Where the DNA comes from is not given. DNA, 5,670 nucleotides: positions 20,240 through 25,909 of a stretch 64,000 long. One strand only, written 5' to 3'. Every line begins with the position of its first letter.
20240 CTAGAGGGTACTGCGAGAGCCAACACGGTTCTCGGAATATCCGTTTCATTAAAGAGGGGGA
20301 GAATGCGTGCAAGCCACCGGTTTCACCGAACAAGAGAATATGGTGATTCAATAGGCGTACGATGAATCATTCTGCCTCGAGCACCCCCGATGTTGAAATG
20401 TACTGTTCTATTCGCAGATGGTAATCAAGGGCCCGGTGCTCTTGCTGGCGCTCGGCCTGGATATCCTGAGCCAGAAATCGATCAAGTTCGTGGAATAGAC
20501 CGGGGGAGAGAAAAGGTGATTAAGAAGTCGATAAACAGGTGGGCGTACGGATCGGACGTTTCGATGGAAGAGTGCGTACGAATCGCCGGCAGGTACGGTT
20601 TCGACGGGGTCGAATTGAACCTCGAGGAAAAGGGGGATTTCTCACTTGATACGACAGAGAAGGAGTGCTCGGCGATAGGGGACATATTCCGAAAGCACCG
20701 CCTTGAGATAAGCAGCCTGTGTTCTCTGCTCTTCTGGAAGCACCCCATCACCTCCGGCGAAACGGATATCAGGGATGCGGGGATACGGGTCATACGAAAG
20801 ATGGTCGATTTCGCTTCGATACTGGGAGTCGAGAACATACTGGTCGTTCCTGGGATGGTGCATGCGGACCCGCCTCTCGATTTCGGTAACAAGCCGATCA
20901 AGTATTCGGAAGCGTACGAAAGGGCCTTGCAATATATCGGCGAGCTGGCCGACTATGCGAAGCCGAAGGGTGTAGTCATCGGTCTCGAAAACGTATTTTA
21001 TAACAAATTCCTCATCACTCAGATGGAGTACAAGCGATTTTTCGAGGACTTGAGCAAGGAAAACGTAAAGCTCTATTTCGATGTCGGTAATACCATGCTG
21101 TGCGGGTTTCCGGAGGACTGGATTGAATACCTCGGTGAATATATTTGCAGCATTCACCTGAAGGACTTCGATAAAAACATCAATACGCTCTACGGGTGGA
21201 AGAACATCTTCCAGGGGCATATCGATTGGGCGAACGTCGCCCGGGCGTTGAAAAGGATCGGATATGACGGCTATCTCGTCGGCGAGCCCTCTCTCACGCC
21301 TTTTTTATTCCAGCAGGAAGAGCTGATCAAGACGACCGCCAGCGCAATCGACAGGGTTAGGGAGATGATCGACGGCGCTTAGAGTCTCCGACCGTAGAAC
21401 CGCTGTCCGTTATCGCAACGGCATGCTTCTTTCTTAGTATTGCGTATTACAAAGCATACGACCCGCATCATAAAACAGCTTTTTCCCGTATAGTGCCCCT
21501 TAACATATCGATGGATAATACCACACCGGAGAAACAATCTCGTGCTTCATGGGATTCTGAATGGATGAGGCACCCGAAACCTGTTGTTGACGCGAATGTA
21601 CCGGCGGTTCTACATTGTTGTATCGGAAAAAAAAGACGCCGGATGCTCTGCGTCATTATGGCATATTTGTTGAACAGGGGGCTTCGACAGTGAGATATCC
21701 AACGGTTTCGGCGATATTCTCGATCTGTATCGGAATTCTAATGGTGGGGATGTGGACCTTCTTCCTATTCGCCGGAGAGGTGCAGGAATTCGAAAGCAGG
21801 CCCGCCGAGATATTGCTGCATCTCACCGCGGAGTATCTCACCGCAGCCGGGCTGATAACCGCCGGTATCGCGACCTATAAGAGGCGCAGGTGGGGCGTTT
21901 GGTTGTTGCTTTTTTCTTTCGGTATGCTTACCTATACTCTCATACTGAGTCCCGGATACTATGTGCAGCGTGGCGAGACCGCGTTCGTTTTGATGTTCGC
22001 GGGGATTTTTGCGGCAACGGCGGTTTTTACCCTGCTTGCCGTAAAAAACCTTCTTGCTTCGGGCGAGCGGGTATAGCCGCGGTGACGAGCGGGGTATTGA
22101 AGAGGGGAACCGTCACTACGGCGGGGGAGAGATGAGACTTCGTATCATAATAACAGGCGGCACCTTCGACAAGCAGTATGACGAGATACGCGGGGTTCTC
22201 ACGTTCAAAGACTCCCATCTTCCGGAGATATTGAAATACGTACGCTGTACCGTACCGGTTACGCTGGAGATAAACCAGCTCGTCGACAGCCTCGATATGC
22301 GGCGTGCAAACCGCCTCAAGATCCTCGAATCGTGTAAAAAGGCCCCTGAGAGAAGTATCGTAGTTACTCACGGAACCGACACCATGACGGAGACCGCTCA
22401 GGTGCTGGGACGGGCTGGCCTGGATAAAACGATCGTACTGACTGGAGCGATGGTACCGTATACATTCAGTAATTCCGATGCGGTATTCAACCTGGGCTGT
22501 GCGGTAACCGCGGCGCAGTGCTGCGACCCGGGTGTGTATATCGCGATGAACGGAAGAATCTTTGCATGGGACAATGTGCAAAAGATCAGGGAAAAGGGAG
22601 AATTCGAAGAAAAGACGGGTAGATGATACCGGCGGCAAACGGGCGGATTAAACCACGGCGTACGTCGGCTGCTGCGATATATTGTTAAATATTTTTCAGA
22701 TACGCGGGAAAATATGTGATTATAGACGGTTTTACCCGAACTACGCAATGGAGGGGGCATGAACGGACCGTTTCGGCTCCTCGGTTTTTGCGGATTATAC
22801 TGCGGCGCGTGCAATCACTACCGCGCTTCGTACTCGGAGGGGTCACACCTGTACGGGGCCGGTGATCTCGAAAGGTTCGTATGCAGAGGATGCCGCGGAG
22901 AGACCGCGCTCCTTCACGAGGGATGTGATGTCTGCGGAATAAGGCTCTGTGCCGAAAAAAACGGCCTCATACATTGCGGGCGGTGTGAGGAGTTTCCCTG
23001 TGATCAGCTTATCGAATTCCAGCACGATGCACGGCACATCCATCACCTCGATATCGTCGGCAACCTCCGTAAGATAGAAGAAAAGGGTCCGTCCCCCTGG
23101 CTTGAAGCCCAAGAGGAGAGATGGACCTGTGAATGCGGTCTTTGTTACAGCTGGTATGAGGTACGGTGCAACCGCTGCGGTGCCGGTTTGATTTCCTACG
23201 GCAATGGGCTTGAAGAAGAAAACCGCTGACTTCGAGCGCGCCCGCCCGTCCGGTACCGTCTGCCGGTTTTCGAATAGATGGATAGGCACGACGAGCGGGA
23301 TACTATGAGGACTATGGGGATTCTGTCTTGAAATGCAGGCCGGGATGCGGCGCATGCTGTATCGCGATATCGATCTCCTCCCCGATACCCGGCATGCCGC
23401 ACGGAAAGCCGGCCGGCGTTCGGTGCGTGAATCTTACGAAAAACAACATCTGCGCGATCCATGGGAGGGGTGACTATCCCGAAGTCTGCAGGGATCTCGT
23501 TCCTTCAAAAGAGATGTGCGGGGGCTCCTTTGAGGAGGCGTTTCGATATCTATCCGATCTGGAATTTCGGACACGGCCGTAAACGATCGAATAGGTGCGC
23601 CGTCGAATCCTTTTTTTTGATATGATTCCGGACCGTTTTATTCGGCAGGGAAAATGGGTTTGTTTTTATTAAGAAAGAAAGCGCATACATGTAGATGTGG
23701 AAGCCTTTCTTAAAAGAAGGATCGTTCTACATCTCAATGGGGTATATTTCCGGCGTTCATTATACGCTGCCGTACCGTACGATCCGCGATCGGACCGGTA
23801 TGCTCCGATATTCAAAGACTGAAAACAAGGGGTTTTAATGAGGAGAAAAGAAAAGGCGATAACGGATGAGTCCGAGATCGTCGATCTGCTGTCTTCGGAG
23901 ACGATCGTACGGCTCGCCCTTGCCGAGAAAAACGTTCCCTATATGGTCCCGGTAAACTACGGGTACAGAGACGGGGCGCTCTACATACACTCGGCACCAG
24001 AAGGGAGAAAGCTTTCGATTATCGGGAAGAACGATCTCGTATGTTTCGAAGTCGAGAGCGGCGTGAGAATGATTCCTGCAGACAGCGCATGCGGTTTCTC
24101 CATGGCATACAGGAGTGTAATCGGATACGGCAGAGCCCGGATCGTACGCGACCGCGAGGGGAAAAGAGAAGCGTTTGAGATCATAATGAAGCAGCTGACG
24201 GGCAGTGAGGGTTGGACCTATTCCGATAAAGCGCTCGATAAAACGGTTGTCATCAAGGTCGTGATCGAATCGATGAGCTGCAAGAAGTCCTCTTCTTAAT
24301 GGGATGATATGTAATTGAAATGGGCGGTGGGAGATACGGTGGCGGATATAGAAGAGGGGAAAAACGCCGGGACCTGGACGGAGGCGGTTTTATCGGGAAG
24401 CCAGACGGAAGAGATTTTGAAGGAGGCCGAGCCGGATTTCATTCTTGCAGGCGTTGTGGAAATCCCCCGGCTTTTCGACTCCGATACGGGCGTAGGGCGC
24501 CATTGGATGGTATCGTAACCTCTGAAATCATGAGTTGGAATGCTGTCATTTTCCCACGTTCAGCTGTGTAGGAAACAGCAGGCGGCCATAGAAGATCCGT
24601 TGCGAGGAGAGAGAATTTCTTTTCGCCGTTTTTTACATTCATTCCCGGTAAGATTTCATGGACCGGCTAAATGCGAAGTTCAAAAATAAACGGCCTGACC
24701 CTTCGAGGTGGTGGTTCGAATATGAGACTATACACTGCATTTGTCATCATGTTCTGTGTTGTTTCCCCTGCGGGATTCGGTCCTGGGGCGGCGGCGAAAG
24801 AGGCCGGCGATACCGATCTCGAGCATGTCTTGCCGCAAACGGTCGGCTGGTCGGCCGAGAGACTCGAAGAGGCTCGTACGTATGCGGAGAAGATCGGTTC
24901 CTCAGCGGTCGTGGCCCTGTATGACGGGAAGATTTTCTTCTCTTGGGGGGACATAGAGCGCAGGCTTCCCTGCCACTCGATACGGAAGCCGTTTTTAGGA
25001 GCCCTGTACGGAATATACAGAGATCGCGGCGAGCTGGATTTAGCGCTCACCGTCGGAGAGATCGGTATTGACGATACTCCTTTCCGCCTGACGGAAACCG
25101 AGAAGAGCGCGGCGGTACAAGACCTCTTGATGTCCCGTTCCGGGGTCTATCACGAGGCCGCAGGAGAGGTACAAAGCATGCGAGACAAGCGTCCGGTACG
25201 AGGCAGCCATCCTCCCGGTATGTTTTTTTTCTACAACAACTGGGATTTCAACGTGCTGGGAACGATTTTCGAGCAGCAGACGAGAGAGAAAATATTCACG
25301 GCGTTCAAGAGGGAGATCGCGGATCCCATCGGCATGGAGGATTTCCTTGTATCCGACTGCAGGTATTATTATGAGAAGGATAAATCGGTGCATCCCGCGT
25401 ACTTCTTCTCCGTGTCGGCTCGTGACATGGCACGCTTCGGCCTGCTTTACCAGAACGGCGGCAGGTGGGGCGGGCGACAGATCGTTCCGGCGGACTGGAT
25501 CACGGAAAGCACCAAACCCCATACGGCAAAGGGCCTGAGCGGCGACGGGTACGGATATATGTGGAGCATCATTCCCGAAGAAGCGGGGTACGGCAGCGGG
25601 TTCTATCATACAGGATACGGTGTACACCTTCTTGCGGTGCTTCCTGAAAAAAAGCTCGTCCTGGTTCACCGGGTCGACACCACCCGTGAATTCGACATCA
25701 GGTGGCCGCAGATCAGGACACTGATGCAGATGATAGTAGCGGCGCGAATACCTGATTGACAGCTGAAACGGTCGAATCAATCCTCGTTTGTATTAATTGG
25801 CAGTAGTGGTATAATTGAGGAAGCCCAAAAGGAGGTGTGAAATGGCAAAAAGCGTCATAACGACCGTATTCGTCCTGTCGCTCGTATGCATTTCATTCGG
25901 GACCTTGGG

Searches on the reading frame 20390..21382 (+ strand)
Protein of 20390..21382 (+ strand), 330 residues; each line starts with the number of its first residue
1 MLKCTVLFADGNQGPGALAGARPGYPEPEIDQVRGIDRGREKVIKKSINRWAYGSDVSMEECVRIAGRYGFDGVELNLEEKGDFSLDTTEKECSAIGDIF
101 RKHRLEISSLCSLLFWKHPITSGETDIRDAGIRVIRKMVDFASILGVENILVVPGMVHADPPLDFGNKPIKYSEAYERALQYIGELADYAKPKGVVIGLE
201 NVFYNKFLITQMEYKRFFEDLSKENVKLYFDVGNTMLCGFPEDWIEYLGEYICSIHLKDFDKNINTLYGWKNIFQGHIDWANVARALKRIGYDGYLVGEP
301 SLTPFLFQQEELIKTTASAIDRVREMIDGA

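Call 6: search_protein_families(library=pfam, proteins=[window:20390-21382:+])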
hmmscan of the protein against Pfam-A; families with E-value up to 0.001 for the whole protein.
window:20390-21382:+ (330 aa): 1 family
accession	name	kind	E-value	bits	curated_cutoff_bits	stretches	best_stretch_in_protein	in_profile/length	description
PF01261.30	AP_endonuc_2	-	2.2e-39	136.1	31.1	1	64-301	2-230/249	Xylose isomerase-like TIM barrel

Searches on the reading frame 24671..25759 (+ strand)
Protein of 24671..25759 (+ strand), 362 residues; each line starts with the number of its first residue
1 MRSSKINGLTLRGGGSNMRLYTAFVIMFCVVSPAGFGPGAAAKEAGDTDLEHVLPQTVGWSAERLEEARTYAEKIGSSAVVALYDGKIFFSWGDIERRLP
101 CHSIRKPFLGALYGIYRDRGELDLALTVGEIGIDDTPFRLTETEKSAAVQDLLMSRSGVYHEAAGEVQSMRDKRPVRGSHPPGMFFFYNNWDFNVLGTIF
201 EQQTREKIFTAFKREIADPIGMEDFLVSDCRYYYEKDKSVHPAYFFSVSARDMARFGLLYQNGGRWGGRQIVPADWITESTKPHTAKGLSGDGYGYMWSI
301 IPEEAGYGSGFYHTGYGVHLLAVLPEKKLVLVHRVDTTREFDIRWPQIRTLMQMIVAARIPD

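Call 6: search_protein_families(library=pfam, proteins=[window:24671-25759:+])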
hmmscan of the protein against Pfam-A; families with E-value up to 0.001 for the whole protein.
window:24671-25759:+ (362 aa): 1 family
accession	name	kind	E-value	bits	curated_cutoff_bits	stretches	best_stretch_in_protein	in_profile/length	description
PF00144.29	Beta-lactamase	-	8.3e-18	65.1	27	1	64-332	3-305/329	Beta-lactamase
